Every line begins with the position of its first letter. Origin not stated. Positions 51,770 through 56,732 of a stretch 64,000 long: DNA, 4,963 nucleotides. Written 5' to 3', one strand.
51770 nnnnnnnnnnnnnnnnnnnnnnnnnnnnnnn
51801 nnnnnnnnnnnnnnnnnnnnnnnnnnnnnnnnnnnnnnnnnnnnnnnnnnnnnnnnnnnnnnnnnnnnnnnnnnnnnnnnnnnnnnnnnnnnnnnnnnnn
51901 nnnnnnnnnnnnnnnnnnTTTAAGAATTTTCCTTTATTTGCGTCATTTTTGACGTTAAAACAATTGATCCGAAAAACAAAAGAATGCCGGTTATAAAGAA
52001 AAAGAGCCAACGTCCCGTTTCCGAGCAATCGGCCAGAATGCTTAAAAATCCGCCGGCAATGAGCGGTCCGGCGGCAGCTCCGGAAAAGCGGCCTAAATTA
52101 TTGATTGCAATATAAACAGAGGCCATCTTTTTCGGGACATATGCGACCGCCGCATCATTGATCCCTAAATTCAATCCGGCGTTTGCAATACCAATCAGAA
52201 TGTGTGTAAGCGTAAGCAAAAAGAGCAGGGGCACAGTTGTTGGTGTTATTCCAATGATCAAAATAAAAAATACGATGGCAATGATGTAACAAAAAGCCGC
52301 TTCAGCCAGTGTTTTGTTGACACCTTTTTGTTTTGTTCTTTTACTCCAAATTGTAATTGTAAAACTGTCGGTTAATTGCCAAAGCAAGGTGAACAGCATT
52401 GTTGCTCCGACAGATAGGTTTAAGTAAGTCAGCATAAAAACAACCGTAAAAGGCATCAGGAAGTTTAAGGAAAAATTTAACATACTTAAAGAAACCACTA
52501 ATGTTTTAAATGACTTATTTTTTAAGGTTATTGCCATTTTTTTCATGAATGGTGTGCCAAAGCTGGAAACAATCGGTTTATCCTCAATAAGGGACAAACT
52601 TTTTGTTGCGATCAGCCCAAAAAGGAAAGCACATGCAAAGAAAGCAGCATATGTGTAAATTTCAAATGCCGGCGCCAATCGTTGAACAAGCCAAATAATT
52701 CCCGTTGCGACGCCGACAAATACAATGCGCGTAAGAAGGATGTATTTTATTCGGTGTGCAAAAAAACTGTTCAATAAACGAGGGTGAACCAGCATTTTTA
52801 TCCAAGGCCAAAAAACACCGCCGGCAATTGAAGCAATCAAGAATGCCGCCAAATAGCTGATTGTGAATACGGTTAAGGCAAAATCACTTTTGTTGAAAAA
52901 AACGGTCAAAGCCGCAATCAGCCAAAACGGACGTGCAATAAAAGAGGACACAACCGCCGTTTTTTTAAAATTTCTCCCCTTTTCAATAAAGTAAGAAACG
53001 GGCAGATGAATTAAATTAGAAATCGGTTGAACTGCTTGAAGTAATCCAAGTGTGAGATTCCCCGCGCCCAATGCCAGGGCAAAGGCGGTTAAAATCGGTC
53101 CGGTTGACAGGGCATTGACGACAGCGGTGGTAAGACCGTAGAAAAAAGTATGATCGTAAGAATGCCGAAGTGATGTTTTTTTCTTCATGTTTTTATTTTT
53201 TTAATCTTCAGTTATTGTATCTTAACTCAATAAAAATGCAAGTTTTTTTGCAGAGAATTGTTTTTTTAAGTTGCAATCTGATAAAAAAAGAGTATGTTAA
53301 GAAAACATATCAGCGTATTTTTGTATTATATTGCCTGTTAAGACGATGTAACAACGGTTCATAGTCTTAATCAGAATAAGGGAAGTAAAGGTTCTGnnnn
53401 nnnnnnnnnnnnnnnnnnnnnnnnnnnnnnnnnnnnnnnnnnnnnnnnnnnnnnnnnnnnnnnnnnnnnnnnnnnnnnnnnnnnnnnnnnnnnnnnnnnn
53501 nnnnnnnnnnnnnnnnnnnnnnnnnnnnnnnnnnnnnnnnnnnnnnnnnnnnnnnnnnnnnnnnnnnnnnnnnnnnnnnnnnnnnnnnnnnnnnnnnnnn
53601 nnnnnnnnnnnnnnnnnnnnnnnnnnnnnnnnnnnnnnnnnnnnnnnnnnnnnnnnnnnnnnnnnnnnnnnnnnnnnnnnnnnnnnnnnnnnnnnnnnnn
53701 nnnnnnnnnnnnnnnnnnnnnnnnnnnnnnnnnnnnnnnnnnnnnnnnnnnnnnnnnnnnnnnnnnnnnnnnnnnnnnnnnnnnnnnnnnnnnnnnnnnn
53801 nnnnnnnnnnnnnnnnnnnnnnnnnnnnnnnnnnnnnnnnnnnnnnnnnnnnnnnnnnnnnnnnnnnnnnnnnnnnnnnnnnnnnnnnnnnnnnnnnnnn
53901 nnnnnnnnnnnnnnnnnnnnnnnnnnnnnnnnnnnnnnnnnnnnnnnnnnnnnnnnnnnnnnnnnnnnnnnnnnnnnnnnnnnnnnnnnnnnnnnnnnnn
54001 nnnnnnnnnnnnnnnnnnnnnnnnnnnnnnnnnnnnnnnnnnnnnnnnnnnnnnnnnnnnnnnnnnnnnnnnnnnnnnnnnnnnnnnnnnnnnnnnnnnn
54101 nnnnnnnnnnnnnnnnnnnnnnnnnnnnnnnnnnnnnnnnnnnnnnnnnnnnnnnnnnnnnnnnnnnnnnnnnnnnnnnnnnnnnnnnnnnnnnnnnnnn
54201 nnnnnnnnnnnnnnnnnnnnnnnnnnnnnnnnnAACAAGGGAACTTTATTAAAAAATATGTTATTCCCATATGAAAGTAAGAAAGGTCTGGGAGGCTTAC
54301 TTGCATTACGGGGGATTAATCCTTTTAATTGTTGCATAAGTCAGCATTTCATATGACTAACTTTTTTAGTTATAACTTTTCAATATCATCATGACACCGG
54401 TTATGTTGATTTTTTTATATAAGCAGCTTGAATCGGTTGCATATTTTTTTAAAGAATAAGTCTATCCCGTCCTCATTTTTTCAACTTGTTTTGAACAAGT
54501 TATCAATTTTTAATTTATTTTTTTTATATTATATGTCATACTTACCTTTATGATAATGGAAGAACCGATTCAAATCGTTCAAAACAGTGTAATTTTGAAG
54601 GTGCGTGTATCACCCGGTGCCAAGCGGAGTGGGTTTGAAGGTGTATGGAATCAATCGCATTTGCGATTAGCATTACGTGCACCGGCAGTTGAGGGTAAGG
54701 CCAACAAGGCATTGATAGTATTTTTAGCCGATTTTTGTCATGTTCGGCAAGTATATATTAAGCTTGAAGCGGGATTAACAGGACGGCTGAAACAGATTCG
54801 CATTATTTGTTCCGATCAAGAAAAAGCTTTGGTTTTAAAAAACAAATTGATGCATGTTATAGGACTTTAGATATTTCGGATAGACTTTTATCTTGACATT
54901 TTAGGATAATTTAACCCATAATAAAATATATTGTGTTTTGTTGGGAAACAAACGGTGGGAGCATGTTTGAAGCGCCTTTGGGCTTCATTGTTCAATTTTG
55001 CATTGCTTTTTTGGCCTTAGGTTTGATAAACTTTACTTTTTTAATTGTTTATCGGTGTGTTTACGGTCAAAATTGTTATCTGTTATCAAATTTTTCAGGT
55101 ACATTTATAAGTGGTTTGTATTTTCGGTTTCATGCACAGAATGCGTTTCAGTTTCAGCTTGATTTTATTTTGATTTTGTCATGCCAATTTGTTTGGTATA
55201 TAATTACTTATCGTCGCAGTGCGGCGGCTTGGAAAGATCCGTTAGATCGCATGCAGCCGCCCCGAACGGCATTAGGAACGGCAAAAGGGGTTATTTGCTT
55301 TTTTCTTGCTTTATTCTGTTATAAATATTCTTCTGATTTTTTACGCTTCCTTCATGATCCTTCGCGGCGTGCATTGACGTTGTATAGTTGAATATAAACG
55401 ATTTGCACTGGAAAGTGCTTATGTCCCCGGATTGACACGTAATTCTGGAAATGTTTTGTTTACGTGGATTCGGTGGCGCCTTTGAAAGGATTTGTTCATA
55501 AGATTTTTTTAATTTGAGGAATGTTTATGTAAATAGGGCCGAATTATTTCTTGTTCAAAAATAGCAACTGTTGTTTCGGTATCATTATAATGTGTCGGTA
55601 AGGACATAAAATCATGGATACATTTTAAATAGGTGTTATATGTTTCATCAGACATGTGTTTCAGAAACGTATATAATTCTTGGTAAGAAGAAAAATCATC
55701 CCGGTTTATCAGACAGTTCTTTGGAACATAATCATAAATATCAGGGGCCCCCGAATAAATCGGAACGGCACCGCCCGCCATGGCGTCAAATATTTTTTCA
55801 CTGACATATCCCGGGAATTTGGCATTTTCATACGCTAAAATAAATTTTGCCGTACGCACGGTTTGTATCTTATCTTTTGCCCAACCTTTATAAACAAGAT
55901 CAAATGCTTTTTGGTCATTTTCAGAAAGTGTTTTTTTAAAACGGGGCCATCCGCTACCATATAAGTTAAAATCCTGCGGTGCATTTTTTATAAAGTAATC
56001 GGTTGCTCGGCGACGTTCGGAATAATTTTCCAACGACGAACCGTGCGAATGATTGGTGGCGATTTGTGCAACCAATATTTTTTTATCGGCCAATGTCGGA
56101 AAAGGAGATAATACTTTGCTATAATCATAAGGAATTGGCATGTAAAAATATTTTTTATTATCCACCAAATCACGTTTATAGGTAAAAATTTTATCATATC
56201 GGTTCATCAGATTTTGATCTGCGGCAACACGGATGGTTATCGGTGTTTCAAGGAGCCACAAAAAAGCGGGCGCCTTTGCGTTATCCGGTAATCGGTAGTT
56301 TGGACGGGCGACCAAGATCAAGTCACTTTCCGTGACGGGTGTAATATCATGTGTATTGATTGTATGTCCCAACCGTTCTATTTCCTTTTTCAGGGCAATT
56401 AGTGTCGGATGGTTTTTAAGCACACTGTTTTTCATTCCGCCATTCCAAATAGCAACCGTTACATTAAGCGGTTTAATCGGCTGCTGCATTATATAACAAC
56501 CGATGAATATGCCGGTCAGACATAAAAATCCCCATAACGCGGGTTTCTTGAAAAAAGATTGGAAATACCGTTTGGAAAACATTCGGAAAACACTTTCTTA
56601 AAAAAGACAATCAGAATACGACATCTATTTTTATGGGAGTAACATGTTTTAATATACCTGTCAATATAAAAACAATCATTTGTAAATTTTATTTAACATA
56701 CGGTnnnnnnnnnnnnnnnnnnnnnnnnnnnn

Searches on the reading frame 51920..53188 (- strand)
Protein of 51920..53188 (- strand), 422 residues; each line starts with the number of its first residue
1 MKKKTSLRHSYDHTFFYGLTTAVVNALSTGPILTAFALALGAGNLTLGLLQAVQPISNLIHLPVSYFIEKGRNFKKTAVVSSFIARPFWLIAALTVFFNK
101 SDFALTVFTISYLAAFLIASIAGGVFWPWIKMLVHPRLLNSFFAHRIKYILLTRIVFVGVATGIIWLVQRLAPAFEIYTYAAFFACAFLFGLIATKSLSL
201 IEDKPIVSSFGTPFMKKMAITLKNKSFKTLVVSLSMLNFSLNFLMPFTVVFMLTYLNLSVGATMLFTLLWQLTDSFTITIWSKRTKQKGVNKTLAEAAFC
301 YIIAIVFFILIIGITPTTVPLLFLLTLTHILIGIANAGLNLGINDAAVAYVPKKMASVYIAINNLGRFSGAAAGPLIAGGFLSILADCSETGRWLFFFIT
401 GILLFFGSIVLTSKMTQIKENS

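Call 57: search_protein_families(library=pfam, proteins=[window:51920-53188:-], max_evalue=0.00001)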
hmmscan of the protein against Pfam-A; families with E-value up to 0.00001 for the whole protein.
window:51920-53188:- (422 aa): 1 family
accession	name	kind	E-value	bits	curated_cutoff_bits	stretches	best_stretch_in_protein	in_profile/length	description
PF07690.21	MFS_1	-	1.9e-06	27.5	33.4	1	235-409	6-167/347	Major Facilitator Superfamily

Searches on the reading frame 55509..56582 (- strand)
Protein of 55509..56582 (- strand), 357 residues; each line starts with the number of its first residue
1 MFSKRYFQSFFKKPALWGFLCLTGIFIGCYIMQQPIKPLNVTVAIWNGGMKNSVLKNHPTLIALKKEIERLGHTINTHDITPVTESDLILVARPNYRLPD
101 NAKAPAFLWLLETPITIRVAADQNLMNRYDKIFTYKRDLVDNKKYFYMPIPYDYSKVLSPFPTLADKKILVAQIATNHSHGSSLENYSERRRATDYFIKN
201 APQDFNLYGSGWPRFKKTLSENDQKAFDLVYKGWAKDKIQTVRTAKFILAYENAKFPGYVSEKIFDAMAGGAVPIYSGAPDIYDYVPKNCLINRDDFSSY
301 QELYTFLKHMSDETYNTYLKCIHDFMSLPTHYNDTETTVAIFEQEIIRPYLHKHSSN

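Call 57: search_protein_families(library=pfam, proteins=[window:55509-56582:-], max_evalue=0.00001)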
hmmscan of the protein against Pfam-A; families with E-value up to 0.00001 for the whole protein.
window:55509-56582:- (357 aa): 1 family
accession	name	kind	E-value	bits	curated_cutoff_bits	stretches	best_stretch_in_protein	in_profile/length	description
PF00852.26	Glyco_transf_10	-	3.4e-14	53.3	23.9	1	236-325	49-142/182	Glycosyltransferase family 10 (fucosyltransferase) C-term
